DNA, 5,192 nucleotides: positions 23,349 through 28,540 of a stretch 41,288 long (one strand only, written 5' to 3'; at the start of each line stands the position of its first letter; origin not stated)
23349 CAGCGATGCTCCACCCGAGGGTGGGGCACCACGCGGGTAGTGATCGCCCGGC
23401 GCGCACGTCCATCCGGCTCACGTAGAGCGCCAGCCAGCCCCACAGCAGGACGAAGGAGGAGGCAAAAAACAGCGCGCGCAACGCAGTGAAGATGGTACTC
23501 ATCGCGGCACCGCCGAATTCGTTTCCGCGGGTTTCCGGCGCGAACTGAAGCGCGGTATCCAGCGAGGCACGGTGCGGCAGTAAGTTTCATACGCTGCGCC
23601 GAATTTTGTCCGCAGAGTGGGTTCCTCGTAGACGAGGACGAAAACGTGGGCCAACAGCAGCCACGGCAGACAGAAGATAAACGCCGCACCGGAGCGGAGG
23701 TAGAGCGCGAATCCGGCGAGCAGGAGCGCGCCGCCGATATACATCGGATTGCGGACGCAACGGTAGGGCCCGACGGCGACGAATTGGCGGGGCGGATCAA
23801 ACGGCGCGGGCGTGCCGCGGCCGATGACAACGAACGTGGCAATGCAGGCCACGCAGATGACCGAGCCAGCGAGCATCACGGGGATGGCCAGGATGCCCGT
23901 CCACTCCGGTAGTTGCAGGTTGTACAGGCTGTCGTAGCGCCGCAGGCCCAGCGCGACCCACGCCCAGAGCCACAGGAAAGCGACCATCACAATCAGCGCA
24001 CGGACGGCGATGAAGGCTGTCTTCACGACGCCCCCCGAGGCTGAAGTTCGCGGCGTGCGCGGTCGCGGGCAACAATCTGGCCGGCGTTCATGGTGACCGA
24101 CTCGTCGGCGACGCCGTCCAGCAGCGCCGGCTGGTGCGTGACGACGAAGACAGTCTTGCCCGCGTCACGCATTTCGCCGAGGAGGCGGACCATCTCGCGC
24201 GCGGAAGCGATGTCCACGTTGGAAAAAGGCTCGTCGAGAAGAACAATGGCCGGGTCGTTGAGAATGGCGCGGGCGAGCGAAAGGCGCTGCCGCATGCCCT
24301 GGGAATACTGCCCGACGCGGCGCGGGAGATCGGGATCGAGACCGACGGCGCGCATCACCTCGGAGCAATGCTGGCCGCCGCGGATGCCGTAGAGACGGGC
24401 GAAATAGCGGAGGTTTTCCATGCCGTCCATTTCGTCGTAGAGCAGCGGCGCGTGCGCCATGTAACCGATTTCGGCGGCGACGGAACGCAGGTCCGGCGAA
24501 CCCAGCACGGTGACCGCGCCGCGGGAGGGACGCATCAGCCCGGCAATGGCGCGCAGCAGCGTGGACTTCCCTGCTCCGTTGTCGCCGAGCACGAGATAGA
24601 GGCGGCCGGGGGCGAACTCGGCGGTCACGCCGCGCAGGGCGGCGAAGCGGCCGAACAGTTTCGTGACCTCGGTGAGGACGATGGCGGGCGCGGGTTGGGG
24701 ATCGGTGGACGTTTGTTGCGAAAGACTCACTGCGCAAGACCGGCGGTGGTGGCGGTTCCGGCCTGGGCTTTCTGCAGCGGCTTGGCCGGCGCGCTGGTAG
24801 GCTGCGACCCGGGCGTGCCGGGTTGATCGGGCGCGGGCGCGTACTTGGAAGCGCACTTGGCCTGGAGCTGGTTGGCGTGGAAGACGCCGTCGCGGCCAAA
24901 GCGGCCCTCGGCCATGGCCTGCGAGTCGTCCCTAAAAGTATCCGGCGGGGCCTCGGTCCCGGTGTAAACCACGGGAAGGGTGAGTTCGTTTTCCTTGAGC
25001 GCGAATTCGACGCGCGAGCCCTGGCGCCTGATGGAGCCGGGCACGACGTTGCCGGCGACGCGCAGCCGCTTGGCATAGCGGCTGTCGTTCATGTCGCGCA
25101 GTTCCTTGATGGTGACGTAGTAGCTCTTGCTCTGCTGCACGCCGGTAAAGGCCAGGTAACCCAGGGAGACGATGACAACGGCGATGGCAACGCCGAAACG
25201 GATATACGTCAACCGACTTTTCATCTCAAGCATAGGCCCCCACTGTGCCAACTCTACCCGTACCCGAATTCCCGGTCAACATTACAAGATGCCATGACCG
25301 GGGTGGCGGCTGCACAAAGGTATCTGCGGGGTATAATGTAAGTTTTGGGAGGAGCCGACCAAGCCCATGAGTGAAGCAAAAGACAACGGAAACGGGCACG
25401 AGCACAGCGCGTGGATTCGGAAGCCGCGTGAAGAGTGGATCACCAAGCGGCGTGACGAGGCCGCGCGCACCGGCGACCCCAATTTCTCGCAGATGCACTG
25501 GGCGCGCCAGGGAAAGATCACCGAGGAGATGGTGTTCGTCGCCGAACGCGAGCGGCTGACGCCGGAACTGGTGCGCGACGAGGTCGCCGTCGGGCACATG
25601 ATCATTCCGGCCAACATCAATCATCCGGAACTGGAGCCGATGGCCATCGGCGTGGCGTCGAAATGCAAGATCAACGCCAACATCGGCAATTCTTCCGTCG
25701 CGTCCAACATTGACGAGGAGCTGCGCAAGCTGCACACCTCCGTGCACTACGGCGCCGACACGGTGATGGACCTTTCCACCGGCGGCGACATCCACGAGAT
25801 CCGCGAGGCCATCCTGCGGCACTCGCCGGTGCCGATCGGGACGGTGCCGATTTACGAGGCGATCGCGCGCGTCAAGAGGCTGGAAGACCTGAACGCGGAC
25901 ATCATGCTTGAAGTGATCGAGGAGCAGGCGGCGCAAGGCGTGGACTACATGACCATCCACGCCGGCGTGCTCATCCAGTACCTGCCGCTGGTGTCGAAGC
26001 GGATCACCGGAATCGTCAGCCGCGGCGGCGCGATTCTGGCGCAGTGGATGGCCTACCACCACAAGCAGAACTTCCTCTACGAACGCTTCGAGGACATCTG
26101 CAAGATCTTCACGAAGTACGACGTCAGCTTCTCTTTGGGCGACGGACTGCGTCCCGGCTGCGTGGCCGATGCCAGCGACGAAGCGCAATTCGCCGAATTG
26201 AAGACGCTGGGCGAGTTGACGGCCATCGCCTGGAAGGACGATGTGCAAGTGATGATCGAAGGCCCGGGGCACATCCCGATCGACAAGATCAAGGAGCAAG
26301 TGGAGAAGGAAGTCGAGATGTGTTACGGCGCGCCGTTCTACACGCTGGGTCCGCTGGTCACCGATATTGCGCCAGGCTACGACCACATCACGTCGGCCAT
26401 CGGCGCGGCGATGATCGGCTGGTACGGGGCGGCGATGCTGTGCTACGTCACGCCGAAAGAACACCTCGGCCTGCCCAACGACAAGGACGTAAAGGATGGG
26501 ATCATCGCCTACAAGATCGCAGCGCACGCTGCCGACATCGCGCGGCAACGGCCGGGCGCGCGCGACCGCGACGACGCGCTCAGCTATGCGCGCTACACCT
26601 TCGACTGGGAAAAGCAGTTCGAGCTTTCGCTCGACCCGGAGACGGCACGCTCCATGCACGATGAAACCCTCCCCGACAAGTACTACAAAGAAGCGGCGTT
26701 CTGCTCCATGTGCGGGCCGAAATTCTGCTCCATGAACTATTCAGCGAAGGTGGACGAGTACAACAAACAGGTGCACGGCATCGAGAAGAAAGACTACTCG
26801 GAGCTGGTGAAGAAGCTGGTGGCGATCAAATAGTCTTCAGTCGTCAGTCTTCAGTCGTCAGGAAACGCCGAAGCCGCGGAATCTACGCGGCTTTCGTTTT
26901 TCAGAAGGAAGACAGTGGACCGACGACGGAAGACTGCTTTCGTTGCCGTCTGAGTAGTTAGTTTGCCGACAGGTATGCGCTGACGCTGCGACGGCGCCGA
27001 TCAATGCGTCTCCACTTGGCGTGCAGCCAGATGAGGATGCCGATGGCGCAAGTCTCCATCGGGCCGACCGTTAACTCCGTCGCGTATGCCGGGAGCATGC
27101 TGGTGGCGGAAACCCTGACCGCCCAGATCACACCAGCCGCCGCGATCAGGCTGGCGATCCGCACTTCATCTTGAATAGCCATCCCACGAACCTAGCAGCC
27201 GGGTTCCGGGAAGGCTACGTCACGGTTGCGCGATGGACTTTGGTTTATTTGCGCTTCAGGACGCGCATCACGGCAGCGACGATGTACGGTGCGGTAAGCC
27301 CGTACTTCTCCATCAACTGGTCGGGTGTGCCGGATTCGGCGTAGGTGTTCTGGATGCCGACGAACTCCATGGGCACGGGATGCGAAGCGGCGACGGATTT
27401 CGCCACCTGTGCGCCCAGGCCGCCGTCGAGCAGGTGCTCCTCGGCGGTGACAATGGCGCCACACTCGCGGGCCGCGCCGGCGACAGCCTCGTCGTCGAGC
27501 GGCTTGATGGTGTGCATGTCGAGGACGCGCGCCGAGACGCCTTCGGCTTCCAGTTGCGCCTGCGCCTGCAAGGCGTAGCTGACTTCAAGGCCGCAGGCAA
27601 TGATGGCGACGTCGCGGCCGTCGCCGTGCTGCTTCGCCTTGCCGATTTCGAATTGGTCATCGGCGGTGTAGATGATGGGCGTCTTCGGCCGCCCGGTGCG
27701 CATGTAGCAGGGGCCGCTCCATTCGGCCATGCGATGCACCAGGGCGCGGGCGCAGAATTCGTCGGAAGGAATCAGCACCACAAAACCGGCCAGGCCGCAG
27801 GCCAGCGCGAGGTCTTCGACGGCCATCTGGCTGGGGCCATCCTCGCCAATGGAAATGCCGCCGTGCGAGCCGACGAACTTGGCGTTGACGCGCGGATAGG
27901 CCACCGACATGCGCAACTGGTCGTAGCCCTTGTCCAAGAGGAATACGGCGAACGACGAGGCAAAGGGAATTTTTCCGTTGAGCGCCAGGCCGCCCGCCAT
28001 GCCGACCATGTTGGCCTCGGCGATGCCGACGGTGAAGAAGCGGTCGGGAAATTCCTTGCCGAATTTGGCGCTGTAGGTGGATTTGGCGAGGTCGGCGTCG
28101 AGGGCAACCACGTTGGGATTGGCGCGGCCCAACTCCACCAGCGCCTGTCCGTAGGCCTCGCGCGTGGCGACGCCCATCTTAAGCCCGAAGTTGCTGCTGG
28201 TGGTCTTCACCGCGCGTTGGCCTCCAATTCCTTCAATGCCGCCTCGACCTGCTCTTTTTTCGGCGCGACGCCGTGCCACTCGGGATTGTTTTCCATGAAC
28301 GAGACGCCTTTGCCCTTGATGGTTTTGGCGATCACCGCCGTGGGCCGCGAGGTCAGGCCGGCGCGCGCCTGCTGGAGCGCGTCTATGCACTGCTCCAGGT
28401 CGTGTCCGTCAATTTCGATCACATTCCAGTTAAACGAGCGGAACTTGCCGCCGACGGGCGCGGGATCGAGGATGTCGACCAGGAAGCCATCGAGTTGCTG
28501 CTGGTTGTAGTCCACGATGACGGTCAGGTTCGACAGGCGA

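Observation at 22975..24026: Two ICMT-family membrane methyltransferase genes are translationally coupled inside the haem-export genes (between ccmA and ccmB)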

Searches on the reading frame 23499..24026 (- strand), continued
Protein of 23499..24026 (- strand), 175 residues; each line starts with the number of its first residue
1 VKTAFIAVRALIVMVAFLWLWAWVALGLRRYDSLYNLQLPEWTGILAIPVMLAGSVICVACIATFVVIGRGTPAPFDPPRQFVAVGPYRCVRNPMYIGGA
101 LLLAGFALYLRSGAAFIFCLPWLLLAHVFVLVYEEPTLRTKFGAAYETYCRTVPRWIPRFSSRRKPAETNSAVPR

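Call 33: search_solved_structures(query=A2, max_evalue=1, show_alignments=2)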
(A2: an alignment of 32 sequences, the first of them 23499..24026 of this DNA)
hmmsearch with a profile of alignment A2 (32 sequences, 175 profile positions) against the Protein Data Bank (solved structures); distinct sequences matched with E-value up to 1: 5.
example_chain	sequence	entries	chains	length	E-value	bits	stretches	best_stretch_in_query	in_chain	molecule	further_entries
8xku_G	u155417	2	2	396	3e-09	39.9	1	79-158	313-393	AtTam46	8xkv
4a2n_B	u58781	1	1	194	1.7e-07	34.2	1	27-160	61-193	ISOPRENYLCYSTEINE CARBOXYL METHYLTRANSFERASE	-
5v7p_A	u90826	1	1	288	0.0067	19.2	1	21-162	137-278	Protein-S-isoprenylcysteine O-methyltransferase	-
5vg9_A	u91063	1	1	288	0.0069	19.2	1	20-162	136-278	Protein-S-isoprenylcysteine O-methyltransferase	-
6rgo_C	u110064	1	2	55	0.96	12.2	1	128-168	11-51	Autophagy protein 16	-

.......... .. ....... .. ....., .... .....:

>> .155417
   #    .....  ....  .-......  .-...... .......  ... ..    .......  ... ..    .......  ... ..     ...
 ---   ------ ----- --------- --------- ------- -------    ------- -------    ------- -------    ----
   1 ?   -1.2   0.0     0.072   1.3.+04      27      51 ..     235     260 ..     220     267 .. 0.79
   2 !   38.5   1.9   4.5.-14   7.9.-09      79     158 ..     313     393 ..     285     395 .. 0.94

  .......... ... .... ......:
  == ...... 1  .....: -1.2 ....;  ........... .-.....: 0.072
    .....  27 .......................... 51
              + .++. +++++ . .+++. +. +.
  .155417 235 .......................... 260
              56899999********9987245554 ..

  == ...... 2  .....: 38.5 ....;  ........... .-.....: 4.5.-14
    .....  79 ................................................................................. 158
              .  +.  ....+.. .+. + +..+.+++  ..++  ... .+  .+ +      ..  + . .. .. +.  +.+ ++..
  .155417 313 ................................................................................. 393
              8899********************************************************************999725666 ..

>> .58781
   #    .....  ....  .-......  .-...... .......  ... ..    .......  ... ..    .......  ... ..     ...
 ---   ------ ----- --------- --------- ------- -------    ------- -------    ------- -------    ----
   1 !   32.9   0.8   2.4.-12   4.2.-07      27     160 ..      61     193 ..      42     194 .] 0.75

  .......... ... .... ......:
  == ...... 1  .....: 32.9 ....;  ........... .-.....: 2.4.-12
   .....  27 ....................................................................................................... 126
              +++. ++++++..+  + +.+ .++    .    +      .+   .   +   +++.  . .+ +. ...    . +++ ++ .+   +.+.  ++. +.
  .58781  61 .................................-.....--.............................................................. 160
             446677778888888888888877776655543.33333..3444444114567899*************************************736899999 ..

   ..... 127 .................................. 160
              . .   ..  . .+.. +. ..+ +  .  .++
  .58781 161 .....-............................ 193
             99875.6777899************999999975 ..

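Call 41: predict_structure(alignment_id=A2)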
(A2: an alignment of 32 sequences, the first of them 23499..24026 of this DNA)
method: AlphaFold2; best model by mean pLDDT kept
length: 175 residues; sequences in the alignment: 32
mean_pLDDT: 72.3   pTM: 0.63
mean pLDDT of the five models: 72.3, 71.4, 68.6, 65.1, 64.3
residues with pLDDT >= 90: 19; 70-90: 89; 50-70: 43; < 50: 24
segments of 3 or more residues with pLDDT < 50: 85-91, 161-175
pLDDT, mean of each block of 10 residues (from residue 1): 74 81 85 90 91 86 72 60 47 71 89 88 76 72 67 58 41 38
secondary structure, 60 per line:
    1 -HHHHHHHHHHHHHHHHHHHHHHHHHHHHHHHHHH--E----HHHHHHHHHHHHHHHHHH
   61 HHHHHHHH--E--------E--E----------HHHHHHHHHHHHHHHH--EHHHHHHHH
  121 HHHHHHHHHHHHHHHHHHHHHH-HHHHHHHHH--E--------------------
elements in order: H2-35 H43-68 H94-109 H113-142 H144-152

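Call 47: fold_search(model_id=the predicted structure, library=pdb)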
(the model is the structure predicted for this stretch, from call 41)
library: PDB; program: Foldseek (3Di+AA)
matches with E <= 10: 16; with E <= 0.001: 0
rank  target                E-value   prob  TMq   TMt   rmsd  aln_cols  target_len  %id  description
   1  5v7p_A                5.5e-02  0.98  0.41  0.28   6.7       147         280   22  Atomic structure of the eukaryotic intramembrane Ras methyltransferase ICMT (isoprenylcysteine carboxyl methyltransfer (released 2018-01-17)
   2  5vg9                  2.4e-01  0.95  0.46  0.32   5.7       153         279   21  Structure of the eukaryotic intramembrane Ras methyltransferase ICMT (isoprenylcysteine carboxyl methyltransferase) with (released 2018-01-17)
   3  7c83                  2.4e-01  0.92  0.36  0.26   5.8       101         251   19  Crystal structure of an integral membrane steroid 5-alpha-reductase PbSRD5A (released 2021-01-27)
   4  4a2n                  5.7e-01  0.66  0.46  0.43  11.2       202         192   15  Crystal Structure of Ma-ICMT (released 2012-01-11)
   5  5tgz                  4.5e+00  0.07  0.23  0.11   9.9       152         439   14  Crystal Structure of the Human Cannabinoid Receptor CB1 (released 2016-11-02)
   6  6qb6_A                5.0e+00  0.03  0.17  0.18  14.8       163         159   11  Mcl1 in complex with a Fab (released 2019-11-06)
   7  9pw6_B                5.3e+00  0.06  0.23  0.25  13.4       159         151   12  Myeloid cell leukemia-1 (Mcl-1) complexed with compound 8 (released 2025-09-17)
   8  4zbi_A                5.6e+00  0.05  0.22  0.24  14.2       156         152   13  Mcl-1 complexed with small molecules (released 2015-04-29)
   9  8hcr_G                5.9e+00  0.06  0.29  0.27   8.7       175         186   12  Cryo-EM structure of the Mycobacterium tuberculosis cytochrome bcc:aa3 supercomplex and a novel inhibitor targeting su (released 2023-05-03)
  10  6u63_A                7.7e+00  0.04  0.22  0.26  13.2       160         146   12  Mcl-1 bound to compound 17 (released 2020-03-04)
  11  6u8y_C                8.6e+00  0.15  0.39  0.57   6.0       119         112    9  Structure of the membrane-bound sulfane sulfur reductase (MBS), an archaeal respiratory membrane complex (released 2020-09-09)
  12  6fs2_B                8.6e+00  0.04  0.23  0.26  13.5       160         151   10  MCL1 in complex with indole acid ligand (released 2018-12-26)
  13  4jrz                  9.0e+00  0.03  0.20  0.22  20.7       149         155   17  Human LTC4 synthase in complex with product analogs - implications for enzyme catalysis (released 2014-01-01)
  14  8snb_6Q               9.0e+00  0.01  0.15  0.14  44.6       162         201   12  atomic model of sea urchin sperm doublet microtubule (48-nm periodicity) (released 2023-06-28)
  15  6ybg_B                9.5e+00  0.04  0.21  0.25  13.2       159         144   11  Structure of Mcl-1 in complex with compound 2g (released 2020-11-18)
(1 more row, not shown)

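Call 58: search_protein_families(library=padloc, proteins=[window:23499-24026:-], max_evalue=0.01)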
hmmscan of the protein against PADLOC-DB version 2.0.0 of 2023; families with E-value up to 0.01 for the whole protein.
window:23499-24026:- (175 aa): 0 families

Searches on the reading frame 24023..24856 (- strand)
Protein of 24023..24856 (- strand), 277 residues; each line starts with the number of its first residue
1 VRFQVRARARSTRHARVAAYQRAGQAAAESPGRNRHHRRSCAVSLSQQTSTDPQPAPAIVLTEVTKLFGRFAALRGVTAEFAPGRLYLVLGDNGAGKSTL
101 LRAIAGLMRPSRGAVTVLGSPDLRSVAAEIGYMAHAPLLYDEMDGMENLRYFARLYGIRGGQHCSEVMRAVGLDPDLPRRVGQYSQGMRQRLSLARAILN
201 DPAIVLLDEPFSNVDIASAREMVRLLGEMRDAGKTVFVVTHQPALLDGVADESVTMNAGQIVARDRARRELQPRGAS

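Call 3: search_protein_families(library=pfam, proteins=[window:24023-24856:-], max_evalue=0.01)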
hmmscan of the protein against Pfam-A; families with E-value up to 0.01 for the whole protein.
window:24023-24856:- (277 aa): 11 families
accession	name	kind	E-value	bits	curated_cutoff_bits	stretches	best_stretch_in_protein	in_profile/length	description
PF00005.33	ABC_tran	-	1.2e-27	97.6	25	1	74-211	1-136/137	ABC transporter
PF13304.12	AAA_21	-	3.8e-13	50.6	27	2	178-247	232-304/304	AAA domain, putative AbiEii toxin, Type IV TA system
PF13555.12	AAA_29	-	1.9e-06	27.9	27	1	76-112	14-50/61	P-loop containing region of AAA domain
PF13476.12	AAA_23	-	0.00012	23.2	27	1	72-105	8-40/201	AAA domain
PF13191.12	AAA_16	-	0.00032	21.7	32.6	1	73-124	8-63/167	AAA ATPase domain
PF02463.25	SMC_N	-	0.00035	20.5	40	0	80-105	21-45/220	RecF/RecN/SMC N terminal domain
PF13514.12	AAA_27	-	0.0008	19.5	22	1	68-107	11-49/206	AAA domain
PF20703.3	nSTAND1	-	0.0011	19.1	27.1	1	67-109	16-56/379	Novel STAND NTPase 1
PF25199.1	nSTAND_NTPase5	-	0.0012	19.1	34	1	77-113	34-69/145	Novel STAND NTPase 5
PF13558.12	SbcC_Walker_B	-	0.0017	19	27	1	188-226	50-88/90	SbcC/RAD50-like, Walker B motif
PF13604.12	AAA_30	-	0.0046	17.1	27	0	85-118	19-52/191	AAA domain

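Call 4: search_protein_families(library=ncbifam, proteins=[window:24023-24856:-], max_evalue=0.01)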
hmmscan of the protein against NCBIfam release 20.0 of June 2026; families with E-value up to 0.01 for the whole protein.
window:24023-24856:- (277 aa): 197 families (the best 25 are shown)
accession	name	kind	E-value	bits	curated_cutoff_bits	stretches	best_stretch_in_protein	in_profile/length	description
TIGR01188.1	drrA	subfamily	3.9e-41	141.3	312.45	1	66-267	1-208/302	daunorubicin resistance ABC transporter, ATP-binding protein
TIGR03522.1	GldA_ABC_ATP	equivalog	1.3e-36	126.6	402.6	1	59-266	3-215/301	gliding motility-associated ABC transporter ATP-binding subunit GldA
NF033858.1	ABC2_perm_RbbA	equivalog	1.1e-35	122.9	1050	1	38-269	249-483/909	ribosome-associated ATPase/putative transporter RbbA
TIGR03740.1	galliderm_ABC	subfamily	2.5e-35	122.2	309.75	1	62-268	4-209/223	lantibiotic protection ABC transporter ATP-binding subunit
TIGR01189.1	ccmA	equivalog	2.4e-32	112.2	131.6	1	71-244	13-188/198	heme ABC exporter ATP-binding protein CcmA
TIGR02673.1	FtsE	equivalog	3.3e-31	108.6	264.85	1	60-260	3-214/214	cell division ATP-binding protein FtsE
TIGR03864.1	PQQ_ABC_ATP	hypoth_equivalog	6e-31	107.7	302.25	1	59-268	2-217/236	ABC transporter, ATP-binding subunit, PQQ-dependent alcohol dehydrogenase system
NF010061.0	PRK13538.1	equivalog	6.7e-31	107.4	195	1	75-250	22-200/211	cytochrome c biogenesis heme-transporting ATPase CcmA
NF040873.1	AztA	equivalog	1e-30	106.7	220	1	70-246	4-182/191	zinc ABC transporter ATP-binding protein AztA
TIGR02857.1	CydD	equivalog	6.8e-30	104.5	435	1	23-248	289-522/529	thiol reductant ABC exporter subunit CydD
NF010059.0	PRK13536.1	equivalog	7.5e-30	103.8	549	1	37-267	22-258/342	nodulation factor ABC transporter ATP-binding protein NodI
TIGR02868.1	CydC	equivalog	6.3e-29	101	329.05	1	48-243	324-530/530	thiol reductant ABC exporter subunit CydC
TIGR00968.1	3a0106s01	subfamily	2e-28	99.5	342.75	1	59-265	1-213/237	sulfate ABC transporter ATP-binding protein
TIGR03375.1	type_I_sec_LssB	subfamily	4.5e-28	98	693.1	1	72-265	481-683/696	type I secretion system permease/ATPase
NF040933.2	ABC_arch_GlcV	equivalog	5.7e-28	97.8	450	1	59-263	3-222/357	glucose ABC transporter ATP-binding protein GlcV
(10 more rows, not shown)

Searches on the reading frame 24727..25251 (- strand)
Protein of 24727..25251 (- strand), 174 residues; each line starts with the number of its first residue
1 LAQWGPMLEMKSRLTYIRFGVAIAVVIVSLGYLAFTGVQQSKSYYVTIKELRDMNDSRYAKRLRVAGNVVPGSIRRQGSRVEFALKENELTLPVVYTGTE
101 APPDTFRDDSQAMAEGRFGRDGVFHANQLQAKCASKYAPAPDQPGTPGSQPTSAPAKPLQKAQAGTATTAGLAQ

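Call 3: search_protein_families(library=pfam, proteins=[window:24727-25251:-], max_evalue=0.01)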
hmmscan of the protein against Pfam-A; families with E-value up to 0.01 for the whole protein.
window:24727-25251:- (174 aa): 1 family
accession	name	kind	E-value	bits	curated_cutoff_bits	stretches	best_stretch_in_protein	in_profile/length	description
PF03100.22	CcmE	-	8.6e-26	90.6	24.6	1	43-139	2-98/99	CcmE domain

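Call 4: search_protein_families(library=ncbifam, proteins=[window:24727-25251:-], max_evalue=0.01)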
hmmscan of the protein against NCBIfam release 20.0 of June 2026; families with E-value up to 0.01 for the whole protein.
window:24727-25251:- (174 aa): 8 families
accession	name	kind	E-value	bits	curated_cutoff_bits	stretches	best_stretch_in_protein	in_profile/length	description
NF009727.0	PRK13254.1-1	equivalog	5.7e-20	71.5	126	1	12-141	7-131/144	cytochrome c maturation protein CcmE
NF009730.0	PRK13254.1-4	equivalog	1.5e-18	67.3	310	1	15-139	29-149/165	cytochrome c maturation protein CcmE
NF009731.0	PRK13254.1-5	equivalog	3e-16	59.4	152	1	10-140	4-129/155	cytochrome c maturation protein CcmE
NF009729.0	PRK13254.1-3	equivalog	1.1e-15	57.6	171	1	11-139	6-130/155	cytochrome c maturation protein CcmE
NF009637.0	PRK13159.1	equivalog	1.3e-10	41.5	247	1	11-140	6-130/156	cytochrome c maturation protein CcmE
NF009638.0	PRK13165.1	equivalog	1.1e-09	38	186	1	40-140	32-137/161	cytochrome c maturation protein CcmE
NF009635.0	PRK13150.1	equivalog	2.9e-09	36.9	264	1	59-140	56-137/159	cytochrome c maturation protein CcmE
NF009728.0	PRK13254.1-2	equivalog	6.8e-07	29.3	221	1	37-139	29-129/153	cytochrome c maturation protein CcmE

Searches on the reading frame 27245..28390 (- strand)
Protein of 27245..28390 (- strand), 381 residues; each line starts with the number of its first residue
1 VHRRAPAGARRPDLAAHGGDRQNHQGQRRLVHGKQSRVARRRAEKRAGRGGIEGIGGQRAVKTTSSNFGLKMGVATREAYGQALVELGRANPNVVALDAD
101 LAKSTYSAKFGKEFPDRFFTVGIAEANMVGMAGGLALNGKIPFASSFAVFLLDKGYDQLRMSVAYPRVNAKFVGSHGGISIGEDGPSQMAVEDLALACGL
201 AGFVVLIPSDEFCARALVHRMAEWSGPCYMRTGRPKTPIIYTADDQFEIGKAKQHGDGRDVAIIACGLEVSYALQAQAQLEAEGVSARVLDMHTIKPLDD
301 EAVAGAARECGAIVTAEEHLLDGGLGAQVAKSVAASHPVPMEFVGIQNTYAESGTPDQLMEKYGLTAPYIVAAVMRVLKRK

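Call 59: search_protein_families(library=pfam, proteins=[window:27245-28390:-], max_evalue=0.00001)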
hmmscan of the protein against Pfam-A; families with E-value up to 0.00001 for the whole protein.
window:27245-28390:- (381 aa): 3 families
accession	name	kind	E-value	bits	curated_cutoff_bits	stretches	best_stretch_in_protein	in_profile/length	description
PF02779.29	Transket_pyr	-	2.2e-39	135.3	27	1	74-237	3-172/174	Transketolase, pyrimidine binding domain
PF02780.25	Transketolase_C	-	1.2e-27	96.7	25.9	1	250-368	1-122/124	Transketolase, C-terminal domain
PF22613.1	Transketolase_C_1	-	1.1e-07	32.5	27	1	256-365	9-112/113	Transketolase-like TK C-terminal domain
